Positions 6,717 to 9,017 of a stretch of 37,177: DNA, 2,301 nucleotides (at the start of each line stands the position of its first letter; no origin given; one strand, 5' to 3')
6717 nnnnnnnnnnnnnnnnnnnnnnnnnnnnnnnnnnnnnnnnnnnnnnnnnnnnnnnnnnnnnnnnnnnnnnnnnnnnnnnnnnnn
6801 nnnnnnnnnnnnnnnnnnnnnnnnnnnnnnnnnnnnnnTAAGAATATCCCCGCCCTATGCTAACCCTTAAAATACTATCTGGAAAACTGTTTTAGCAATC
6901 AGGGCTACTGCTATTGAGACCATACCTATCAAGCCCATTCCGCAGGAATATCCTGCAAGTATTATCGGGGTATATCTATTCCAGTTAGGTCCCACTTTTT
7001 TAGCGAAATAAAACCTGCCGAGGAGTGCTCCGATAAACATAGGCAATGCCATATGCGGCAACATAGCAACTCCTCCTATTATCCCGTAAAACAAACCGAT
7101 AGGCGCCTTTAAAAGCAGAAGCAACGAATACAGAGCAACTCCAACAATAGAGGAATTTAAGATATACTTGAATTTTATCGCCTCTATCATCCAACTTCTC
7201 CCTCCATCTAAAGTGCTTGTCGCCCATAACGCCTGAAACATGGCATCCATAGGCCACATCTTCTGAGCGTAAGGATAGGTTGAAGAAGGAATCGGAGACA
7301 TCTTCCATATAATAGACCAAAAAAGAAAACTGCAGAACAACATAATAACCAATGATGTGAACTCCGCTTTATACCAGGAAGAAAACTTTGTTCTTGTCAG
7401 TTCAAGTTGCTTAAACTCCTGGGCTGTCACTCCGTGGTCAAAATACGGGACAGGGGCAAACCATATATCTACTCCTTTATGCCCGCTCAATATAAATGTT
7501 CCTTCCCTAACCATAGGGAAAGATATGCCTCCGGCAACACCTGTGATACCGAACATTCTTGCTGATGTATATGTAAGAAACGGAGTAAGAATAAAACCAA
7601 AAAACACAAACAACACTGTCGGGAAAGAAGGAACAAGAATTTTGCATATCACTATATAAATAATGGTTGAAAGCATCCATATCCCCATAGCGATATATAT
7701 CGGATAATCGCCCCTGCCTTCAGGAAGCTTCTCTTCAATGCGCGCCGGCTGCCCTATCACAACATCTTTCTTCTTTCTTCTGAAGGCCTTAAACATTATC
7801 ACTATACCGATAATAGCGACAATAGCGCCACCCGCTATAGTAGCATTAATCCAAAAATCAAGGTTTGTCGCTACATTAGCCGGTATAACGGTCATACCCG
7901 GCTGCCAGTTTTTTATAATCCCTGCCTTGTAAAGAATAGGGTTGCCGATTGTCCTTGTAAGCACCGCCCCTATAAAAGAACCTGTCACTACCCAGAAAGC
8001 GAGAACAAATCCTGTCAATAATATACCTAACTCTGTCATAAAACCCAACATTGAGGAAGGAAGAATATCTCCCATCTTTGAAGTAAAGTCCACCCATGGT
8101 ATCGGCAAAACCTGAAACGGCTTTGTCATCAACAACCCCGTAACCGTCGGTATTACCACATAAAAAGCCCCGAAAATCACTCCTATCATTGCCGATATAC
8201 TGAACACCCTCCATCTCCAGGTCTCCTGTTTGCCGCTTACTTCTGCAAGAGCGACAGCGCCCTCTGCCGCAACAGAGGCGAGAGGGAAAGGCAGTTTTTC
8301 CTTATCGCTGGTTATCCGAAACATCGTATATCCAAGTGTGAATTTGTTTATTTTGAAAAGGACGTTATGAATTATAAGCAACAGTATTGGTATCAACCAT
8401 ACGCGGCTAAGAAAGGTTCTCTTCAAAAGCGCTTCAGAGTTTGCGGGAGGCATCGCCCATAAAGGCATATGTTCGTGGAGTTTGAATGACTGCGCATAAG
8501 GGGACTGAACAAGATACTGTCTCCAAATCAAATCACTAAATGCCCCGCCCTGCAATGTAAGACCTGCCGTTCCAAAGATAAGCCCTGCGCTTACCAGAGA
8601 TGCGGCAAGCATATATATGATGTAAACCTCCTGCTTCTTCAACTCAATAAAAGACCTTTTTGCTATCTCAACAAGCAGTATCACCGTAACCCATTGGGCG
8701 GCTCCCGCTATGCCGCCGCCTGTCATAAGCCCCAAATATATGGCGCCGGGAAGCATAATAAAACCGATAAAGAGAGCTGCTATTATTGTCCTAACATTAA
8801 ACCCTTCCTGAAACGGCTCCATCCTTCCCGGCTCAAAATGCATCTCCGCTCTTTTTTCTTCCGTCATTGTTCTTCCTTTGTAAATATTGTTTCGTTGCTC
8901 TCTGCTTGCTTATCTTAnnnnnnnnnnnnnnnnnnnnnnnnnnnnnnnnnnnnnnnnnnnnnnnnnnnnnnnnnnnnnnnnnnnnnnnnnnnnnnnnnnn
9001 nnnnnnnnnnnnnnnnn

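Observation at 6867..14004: Four-gene envelope operon: 2-TM microprotein, TPR lipoprotein, 1462-aa pseudo-peptidase/FtsX fusion, 666-aa OPT-like membrane protein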

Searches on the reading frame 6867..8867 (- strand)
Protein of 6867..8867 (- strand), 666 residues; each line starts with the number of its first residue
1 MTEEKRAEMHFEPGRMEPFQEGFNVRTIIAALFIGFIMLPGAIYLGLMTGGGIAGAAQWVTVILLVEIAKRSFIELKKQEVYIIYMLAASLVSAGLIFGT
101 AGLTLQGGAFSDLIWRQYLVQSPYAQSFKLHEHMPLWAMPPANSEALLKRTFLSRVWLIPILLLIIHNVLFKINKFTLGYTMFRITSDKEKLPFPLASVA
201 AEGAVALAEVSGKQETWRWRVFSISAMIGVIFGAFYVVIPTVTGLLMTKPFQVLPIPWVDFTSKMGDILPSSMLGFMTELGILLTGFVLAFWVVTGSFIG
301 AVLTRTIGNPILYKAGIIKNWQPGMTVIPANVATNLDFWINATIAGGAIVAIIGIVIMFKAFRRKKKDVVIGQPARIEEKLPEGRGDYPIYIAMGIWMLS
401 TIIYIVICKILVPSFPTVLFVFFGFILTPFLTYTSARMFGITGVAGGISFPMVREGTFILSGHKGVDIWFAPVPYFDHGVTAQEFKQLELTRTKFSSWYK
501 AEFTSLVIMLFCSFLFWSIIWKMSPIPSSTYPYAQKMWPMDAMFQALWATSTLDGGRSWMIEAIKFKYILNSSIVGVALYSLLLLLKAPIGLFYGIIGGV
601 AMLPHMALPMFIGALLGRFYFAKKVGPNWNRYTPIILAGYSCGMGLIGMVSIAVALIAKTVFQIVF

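Call 6: search_protein_families(library=pfam, proteins=[window:6867-8867:-], max_evalue=0.1)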
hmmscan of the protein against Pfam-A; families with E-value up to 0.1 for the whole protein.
window:6867-8867:- (666 aa): 1 family
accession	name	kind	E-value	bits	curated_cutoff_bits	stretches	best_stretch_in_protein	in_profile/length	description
PF03169.20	OPT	-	5.5e-06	25.7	25.8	2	189-447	133-414/623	OPT oligopeptide transporter protein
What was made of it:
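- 6867..8867 (-): 666-aa OPT/YSL-fold polytopic membrane protein. Pfam OPT 25.7 bits (call 6).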

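Call 7: search_protein_families(library=ncbifam, proteins=[window:6867-8867:-], max_evalue=0.1)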
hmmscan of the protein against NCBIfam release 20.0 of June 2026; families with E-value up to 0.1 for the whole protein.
window:6867-8867:- (666 aa): 0 families

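Call 25: search_solved_structures(query=window:6867-8867:-, max_evalue=1)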
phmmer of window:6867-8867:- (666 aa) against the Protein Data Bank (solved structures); distinct sequences matched with E-value up to 1: 2.
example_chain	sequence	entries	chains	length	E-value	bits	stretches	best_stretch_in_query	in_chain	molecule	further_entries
5osn_C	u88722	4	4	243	0.17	13.5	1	279-336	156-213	Capsid protein | VP3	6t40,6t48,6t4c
7thx_3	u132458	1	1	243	0.28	12.8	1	279-336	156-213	Capsid protein VP3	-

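Call 30: find_homologous_proteins(query=window:6867-8867:-)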
Query window:6867-8867:- (666 aa): 1369 proteins with E <= 0.001 among 8000 candidates; the best 120 are listed.
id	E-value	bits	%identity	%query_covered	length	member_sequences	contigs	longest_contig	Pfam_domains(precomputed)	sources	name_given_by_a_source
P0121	0.0e+0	1479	100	100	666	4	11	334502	PF03169.21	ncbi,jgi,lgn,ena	ncbi:MAG: OPT/YSL family transporter [Candidatus Ratteibacteria bacterium]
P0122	0.0e+0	1298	85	100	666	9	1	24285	PF03169.21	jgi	-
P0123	0.0e+0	1281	84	100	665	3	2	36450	PF03169.21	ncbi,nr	ncbi:MAG: OPT/YSL family transporter [Candidatus Omnitrophica bacterium]|nr:OPT/YSL family transport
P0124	0.0e+0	1275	83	100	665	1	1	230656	PF03169.21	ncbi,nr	ncbi:MAG: OPT/YSL family transporter [bacterium]|nr:OPT/YSL family transporter [bacterium]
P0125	0.0e+0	1270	84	100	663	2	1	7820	PF03169.21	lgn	-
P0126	0.0e+0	1256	83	100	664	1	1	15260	PF03169.21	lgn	-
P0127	0.0e+0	1226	81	100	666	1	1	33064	PF03169.21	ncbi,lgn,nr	ncbi:MAG: OPT/YSL family transporter [Candidatus Omnitrophica bacterium]|nr:OPT/YSL family transport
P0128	0.0e+0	1218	80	100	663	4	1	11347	PF03169.21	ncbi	-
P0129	0.0e+0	1199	78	100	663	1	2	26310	PF03169.21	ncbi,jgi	-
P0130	0.0e+0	1193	79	100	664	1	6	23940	PF03169.21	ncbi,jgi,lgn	jgi:hypothetical protein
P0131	0.0e+0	1193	78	100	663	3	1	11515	-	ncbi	-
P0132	0.0e+0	1187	79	100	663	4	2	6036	PF03169.21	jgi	-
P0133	0.0e+0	1186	79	100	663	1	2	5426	-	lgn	-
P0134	0.0e+0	1169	76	100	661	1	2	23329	PF03169.21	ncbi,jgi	-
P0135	0.0e+0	1151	75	100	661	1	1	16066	-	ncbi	-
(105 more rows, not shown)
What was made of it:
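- NCBI annotation names the 666-aa protein 'OPT/YSL family transporter' or 'peptide transporter' (call 30).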

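Call 33: search_protein_families(library=pfam, alignment_id=A2, max_evalue=0.01)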
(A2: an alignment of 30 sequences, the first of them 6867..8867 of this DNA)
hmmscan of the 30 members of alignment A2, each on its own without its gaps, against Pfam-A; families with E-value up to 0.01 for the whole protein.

A. member 1, window:6867-8867:- (666 aa): 1 family
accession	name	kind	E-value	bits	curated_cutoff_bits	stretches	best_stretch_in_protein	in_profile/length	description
PF03169.20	OPT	-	5.5e-06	25.7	25.8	1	189-447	133-414/623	OPT oligopeptide transporter protein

B. families by the number of members that match (of 30 scanned): 2 families
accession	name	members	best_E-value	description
PF03169.20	OPT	13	6.7e-10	OPT oligopeptide transporter protein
PF06738.18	ThrE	1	0.00041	Putative threonine/serine exporter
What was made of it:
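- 6867..8867 (-): 13 of 30 homologues hit OPT, best at 6.7e-10 (call 33).
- On OPT/YSL transporter family: 13 of 30 homologues hit at E<=0.01, the best at 6.7e-10 (call 33).
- Closest known: OPT/YSL transporters. Same: There are weak but repeated Pfam OPT hits (calls 6, 33).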

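Call 37: predict_structure(alignment_id=A2)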
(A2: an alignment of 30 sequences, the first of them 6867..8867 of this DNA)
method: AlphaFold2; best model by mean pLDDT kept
length: 666 residues; sequences in the alignment: 30
mean_pLDDT: 78.8   pTM: 0.83
mean pLDDT of the five models: 78.8, 77.6, 76.9, 74.6, 73.7
residues with pLDDT >= 90: 128; 70-90: 391; 50-70: 94; < 50: 53
segments of 3 or more residues with pLDDT < 50: 1-15, 52-55, 94-103, 368-378, 445-451, 661-666
pLDDT, mean of each block of 10 residues (from residue 1): 35 61 86 77 65 57 81 86 86 49 59 82 85 86 84 88 90 92 89 86 87 83 90 76 65 67 87 86 89 91 92 90 84 85 83 80 58 42 83 94 92 86 88 86 57 56 70 80 91 92 88 83 68 72 78 66 78 89 88 87 87 92 85 90 77 62 41
secondary structure, 60 per line:
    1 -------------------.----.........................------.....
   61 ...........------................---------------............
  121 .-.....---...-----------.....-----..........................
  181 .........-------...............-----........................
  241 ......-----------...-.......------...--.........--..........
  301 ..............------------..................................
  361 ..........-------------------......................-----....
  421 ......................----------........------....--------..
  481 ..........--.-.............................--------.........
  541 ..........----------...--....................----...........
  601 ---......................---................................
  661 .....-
elements in order (helices of 4 or more, strands of 3 or more residues): H25-49 H56-71 H78-93 H109-121 H123-127 H145-149 H155-189 H197-211 H217-246 E258-260 H262-268 E275-277 H280-288 H291-314 H327-370 H390-411 H417-442 H453-460 H467-470 H479-490 H495-523 H532-550 H566-585 H590-600 H604-625 H629-665
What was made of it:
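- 6867..8867 (-): AF2 pLDDT 78.8, pTM 0.83 (call 37).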

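Call 39: fold_search(model_id=the predicted structure, library=pdb)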
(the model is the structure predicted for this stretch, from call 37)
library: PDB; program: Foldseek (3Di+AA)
matches with E <= 10: 385; with E <= 0.001: 2
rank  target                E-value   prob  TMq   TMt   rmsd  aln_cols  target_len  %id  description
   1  7wsr_A                2.2e-11  1.00  0.64  0.71   5.9       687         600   14  Cryo-EM structure of the barley Yellow stripe 1 transporter (released 2022-11-30)
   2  7wst_A                2.4e-11  1.00  0.63  0.69   6.7       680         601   14  Cryo-EM structure of the barley Yellow stripe 1 transporter in complex with Fe(III)-DMA (released 2022-11-30)
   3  6qxa_D                7.6e-03  0.18  0.10  0.09  27.9       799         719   10  Structure of membrane bound pyrophosphatase from Thermotoga maritima in complex with imidodiphosphate and N-[(2-amino- (released 2019-04-10)
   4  9gkk_C                1.1e-02  0.44  0.13  0.16  24.4       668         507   12  BetP heterotrimeric complex (released 2025-09-10)
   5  4ain_C                1.5e-02  0.33  0.13  0.16  24.0       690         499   12  Crystal structure of BetP with asymmetric protomers. (released 2012-06-06)
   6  4c7r_C                1.5e-02  0.28  0.12  0.14  24.9       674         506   12  Inward facing conformation of the trimeric betaine transporter BetP in complex with lipids (released 2013-10-30)
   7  9hko_B                3.1e-02  0.20  0.12  0.13  25.3       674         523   11  Downregulated closed state of BetP in complex with betaine (released 2025-12-17)
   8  9i61_B                3.6e-02  0.13  0.08  0.10  24.6       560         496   12  Transient activated state of BetP in complex with betaine (released 2026-02-18)
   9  8b24_A                4.4e-02  0.16  0.12  0.12  27.1       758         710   12  Time-resolved structure of K+-dependent Na+-PPase from Thermotoga maritima 3600-seconds post reaction initiation with  (released 2024-01-17)
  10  9g8j_B                5.4e-02  0.14  0.13  0.12  28.9       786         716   12  Structure of K+-dependent Na+-PPase from Thermotoga maritima in complex with zoledronate (released 2025-06-04)
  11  9i8u_C                5.9e-02  0.23  0.13  0.16  24.9       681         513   12  Upregulated state of BetP with Potassium in Amphipol A8-35 (released 2026-02-18)
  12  9hkm_C                8.5e-02  0.18  0.12  0.15  25.2       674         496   13  Transient activated state of BetP-M150E (released 2025-12-17)
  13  8y4w_A                1.0e-01  0.10  0.11  0.12  29.5       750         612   12  Sialic acid bound form of Tripartite ATP-independent Periplasmic (TRAP) transporter from Fusobacterium nucleatum. (released 2024-12-11)
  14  8zxk_C                1.1e-01  0.12  0.12  0.14  26.6       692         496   11  Cryo-EM structure of trimethylamine transporter TmaT binding with TMA (released 2024-11-06)
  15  9i61_C                1.1e-01  0.13  0.12  0.14  25.4       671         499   12  Transient activated state of BetP in complex with betaine (released 2026-02-18)
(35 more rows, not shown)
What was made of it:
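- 6867..8867 (-): Foldseek matches HvYS1 7wsr_A at E 2.2e-11, TM 0.64/0.71 (call 39).
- On OPT/YSL transporter family: The next-best hits have TM below 0.15 (call 39).
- Closest known: OPT/YSL transporters. Same: The predicted fold of the 666-aa protein matches at TM 0.64/0.71 and E 2e-11 (call 39).
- OPT fold: calls 33, 37 and 39.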

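Call 58: search_solved_structures(query=A2, max_evalue=10)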
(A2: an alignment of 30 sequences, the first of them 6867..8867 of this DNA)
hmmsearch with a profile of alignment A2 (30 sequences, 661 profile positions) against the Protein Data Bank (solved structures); distinct sequences matched with E-value up to 10: 1.
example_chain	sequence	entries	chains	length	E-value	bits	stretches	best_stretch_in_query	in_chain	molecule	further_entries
6jqv_A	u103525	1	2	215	3.5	9.1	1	454-491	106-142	NAP1-related protein 2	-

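Call 78: search_protein_families(library=padloc, proteins=[window:6867-8867:-], max_evalue=0.01)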
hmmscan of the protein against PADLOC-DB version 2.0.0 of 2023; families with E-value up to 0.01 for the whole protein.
window:6867-8867:- (666 aa): 0 families
